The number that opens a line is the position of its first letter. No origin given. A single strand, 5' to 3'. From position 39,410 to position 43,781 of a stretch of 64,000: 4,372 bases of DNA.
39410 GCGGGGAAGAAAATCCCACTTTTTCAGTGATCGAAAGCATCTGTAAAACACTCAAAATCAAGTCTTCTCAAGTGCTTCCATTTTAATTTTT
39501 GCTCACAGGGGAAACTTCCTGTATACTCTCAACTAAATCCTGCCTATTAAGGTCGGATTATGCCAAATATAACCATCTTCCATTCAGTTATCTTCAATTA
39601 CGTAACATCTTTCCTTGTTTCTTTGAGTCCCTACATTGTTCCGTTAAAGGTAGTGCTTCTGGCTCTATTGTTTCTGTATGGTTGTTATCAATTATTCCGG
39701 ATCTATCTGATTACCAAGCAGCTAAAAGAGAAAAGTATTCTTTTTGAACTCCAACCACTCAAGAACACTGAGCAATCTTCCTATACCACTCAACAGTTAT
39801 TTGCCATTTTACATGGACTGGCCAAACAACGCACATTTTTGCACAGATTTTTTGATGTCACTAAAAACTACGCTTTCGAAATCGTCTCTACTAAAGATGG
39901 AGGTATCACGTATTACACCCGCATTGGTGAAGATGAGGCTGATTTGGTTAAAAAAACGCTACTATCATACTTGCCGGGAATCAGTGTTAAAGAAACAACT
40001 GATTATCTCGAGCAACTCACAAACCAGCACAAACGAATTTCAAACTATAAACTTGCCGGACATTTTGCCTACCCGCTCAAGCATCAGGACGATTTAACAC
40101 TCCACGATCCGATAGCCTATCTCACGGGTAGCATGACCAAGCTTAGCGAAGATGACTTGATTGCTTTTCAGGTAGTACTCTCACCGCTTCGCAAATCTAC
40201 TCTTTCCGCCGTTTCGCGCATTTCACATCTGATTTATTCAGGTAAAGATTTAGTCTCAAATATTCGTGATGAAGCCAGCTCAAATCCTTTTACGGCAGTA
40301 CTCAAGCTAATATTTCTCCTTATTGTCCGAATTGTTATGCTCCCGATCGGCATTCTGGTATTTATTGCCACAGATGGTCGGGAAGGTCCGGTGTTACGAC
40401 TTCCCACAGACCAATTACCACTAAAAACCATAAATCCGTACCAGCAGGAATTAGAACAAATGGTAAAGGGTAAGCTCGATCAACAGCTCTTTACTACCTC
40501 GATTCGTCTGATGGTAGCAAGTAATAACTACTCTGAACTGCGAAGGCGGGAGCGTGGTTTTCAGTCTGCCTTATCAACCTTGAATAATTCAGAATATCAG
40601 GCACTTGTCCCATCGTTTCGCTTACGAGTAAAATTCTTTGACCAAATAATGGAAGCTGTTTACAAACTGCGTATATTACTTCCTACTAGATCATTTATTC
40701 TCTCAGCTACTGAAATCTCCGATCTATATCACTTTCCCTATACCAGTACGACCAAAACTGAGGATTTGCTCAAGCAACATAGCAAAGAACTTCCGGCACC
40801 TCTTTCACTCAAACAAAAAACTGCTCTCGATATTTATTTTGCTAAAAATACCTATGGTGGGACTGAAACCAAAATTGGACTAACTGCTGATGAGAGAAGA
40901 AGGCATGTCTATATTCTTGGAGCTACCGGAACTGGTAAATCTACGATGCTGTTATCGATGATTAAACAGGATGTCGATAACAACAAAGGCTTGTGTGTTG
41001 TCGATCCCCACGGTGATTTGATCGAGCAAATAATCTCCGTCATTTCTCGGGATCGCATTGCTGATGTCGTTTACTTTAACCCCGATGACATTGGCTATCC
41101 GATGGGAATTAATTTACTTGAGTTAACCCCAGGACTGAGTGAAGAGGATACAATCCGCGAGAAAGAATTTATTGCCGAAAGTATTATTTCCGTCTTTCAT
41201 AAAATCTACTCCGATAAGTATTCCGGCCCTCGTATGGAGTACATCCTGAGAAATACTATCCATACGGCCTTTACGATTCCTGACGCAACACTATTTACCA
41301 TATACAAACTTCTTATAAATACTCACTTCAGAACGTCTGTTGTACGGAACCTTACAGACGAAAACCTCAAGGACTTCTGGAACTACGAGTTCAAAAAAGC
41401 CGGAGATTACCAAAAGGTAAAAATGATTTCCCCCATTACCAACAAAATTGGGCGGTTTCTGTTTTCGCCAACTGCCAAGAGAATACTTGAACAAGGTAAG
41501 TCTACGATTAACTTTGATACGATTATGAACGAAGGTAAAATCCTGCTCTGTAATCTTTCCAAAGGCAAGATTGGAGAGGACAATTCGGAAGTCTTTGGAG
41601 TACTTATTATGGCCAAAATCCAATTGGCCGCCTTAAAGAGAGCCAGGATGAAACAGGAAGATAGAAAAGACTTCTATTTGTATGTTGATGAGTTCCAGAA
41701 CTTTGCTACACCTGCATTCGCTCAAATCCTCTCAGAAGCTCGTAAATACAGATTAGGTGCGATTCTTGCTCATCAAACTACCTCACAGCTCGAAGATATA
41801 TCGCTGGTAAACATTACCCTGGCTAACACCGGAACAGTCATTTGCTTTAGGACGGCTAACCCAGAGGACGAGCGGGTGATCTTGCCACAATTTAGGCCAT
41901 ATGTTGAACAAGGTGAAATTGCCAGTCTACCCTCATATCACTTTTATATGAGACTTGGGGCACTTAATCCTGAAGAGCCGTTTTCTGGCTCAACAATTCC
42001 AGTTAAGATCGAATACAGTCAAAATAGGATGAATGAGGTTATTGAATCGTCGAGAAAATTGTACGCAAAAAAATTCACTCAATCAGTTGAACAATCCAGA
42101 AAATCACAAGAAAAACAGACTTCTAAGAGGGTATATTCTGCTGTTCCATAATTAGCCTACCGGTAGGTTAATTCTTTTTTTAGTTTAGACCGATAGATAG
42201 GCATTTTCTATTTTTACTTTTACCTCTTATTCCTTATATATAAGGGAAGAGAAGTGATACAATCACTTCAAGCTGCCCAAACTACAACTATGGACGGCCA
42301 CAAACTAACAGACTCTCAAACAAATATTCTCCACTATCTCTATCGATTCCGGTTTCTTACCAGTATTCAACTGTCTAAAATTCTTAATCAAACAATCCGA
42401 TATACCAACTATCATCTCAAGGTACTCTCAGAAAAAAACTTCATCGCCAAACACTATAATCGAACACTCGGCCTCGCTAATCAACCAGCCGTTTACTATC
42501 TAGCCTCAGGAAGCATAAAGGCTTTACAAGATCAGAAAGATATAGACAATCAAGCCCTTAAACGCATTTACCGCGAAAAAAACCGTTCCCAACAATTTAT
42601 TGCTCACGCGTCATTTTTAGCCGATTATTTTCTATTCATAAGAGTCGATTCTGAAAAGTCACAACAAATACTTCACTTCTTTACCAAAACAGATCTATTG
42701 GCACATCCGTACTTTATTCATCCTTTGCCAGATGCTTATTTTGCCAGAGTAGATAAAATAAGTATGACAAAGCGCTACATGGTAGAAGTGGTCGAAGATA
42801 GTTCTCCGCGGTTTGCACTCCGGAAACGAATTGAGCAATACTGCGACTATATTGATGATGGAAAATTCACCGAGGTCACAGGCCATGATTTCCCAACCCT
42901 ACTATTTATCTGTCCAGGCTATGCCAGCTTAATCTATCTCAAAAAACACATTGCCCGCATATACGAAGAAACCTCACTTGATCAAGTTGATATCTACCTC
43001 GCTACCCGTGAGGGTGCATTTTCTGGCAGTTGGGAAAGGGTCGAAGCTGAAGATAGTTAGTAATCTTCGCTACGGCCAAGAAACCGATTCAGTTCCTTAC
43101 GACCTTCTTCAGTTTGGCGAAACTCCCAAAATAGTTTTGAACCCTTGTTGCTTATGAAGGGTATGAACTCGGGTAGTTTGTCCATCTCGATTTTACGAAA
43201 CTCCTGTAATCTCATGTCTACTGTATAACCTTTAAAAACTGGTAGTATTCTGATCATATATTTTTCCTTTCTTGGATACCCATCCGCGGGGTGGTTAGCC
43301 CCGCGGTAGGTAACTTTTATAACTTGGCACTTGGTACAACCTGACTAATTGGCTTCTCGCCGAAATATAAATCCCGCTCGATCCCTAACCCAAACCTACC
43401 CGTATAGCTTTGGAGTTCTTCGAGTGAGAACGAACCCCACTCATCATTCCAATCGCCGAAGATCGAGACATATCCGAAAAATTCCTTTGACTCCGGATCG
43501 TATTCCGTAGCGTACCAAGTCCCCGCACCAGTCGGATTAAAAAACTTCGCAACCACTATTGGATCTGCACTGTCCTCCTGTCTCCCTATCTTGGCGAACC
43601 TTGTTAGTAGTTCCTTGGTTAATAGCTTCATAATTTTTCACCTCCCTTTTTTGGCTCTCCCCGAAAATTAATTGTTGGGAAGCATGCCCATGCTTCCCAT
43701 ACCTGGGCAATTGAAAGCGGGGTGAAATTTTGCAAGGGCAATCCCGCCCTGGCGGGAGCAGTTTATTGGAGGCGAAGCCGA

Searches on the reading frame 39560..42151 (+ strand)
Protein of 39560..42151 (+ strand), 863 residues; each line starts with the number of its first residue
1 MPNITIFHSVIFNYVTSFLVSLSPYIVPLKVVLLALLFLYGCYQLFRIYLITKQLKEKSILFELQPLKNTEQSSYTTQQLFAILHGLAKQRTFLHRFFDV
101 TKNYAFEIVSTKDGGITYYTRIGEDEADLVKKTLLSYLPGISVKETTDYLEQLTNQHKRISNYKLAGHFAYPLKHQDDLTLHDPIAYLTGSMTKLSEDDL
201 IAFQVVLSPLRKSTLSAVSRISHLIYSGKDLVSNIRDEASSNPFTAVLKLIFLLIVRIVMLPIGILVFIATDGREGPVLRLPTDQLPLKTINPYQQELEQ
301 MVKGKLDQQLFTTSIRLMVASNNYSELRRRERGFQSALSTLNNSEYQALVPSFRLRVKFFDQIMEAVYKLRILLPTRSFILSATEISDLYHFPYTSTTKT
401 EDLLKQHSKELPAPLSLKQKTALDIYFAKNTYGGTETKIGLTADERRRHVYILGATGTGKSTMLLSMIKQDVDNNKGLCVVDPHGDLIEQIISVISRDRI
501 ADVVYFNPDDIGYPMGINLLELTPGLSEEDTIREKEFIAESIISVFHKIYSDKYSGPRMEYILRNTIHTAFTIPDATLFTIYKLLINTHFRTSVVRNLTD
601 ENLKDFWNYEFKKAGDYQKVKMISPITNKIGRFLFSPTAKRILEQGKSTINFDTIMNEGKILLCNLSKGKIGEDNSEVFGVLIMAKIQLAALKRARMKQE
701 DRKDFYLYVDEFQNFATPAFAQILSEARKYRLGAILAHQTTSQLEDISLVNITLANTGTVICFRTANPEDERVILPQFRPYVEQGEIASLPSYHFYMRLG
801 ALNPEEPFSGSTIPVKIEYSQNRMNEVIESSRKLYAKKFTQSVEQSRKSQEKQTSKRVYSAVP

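Call 42: search_protein_families(library=pfam, proteins=[window:39560-42151:+], max_evalue=0.01)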
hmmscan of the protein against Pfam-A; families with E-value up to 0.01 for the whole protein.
window:39560-42151:+ (863 aa): 9 families
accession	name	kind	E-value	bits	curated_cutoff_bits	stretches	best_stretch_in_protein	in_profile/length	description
PF01935.23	DUF87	-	3.8e-11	43.9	23.2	1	433-678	8-212/220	Helicase HerA, central domain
PF10412.15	TrwB_AAD_bind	-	5.3e-11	42.5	20.5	2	438-493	6-61/387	Type IV secretion-system coupling protein DNA-binding domain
PF12696.13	TraG-D_C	-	4.6e-05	23.8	22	1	706-769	3-70/126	TraM recognition site of TraD and TraG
PF02534.20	T4SS-DNA_transf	-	9.1e-05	21.9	20.1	0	691-770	289-374/468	Type IV secretory system Conjugative DNA transfer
PF04851.21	ResIII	-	0.00011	22.6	22.5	1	431-492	20-70/164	Type III restriction enzyme, res subunit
PF13173.12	AAA_14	-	0.0015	19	27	0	447-474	2-29/129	AAA domain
PF25199.1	nSTAND_NTPase5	-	0.004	17.4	34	0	443-487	37-82/145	Novel STAND NTPase 5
PF13401.12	AAA_22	-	0.0044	17.8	27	0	446-474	4-32/130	AAA domain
PF01580.24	FtsK_SpoIIIE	-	0.0058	16.5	24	0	448-468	40-60/221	FtsK/SpoIIIE family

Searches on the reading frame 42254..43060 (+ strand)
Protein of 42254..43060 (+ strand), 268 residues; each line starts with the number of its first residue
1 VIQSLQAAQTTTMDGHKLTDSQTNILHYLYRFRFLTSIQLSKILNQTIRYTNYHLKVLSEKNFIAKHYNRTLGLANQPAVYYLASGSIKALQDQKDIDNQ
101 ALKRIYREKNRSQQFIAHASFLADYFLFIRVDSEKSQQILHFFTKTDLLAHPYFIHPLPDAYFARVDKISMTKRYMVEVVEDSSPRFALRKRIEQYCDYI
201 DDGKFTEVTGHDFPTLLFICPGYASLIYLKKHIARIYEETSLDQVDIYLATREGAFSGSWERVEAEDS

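Call 42: search_protein_families(library=pfam, proteins=[window:42254-43060:+], max_evalue=0.01)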
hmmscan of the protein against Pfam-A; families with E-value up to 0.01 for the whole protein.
window:42254-43060:+ (268 aa): 2 families
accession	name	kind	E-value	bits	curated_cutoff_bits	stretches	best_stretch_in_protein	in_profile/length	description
PF13814.12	Replic_Relax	-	2.5e-09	38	25.3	1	26-209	1-185/191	Replication-relaxation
PF13412.12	HTH_24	-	0.0021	18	21.9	1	19-64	2-47/48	Winged helix-turn-helix DNA-binding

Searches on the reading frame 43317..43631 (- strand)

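Call 94: search_protein_families(library=pfam, proteins=[window:43317-43631:-], max_evalue=0.01)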
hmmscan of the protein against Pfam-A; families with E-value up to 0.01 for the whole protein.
window:43317-43631:- (104 aa): 1 family
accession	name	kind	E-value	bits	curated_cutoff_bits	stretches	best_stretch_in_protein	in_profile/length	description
PF11171.13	DUF2958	-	2.8e-19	69.9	21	1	3-102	1-104/111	Protein of unknown function (DUF2958)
